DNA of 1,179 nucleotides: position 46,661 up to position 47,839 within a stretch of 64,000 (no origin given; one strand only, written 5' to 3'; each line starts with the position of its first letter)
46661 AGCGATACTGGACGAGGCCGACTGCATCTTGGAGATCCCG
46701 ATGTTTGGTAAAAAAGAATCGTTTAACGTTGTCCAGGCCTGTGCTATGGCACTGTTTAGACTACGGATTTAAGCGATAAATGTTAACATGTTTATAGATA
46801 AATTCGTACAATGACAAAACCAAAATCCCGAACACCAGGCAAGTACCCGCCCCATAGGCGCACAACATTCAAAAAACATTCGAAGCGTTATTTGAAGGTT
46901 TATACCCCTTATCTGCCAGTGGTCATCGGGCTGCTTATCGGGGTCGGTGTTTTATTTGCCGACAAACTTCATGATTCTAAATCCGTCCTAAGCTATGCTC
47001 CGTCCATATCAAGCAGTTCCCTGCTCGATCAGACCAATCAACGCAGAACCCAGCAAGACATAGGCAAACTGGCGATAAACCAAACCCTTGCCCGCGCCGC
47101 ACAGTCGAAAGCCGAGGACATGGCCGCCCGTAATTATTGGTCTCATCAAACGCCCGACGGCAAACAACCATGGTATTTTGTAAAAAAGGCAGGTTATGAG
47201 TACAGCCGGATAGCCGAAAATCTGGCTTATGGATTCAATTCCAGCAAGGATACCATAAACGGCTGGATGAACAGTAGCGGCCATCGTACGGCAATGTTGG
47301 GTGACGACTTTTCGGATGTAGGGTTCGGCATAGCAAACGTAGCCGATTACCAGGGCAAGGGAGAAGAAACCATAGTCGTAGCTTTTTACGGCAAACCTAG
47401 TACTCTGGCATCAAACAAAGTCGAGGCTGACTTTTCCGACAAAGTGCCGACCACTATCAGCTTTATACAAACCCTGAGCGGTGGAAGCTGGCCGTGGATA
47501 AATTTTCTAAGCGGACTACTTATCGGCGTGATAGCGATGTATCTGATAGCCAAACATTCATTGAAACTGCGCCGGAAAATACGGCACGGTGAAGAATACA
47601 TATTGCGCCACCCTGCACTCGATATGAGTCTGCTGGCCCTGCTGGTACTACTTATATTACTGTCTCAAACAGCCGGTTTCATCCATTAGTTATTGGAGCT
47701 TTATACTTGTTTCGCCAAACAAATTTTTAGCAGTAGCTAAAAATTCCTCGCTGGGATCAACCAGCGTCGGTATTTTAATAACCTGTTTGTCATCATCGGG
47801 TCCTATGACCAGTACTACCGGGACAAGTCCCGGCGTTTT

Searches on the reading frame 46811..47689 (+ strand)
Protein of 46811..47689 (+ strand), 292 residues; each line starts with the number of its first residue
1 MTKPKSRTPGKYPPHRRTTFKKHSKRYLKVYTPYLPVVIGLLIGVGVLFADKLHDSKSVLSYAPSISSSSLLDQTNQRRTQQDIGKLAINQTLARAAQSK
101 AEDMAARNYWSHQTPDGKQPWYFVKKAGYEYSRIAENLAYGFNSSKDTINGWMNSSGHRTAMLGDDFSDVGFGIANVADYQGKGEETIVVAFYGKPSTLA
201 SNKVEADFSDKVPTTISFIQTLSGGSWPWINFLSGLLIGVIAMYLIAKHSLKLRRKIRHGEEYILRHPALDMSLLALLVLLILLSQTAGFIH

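Call 12: search_protein_families(library=pfam, proteins=[window:46811-47689:+])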
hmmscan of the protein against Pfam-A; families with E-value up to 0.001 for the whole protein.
window:46811-47689:+ (292 aa): 1 family
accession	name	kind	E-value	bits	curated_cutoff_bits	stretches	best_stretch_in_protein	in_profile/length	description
PF00188.32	CAP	-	1.2e-21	78.1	21.1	1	72-187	1-111/117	Cysteine-rich secretory protein family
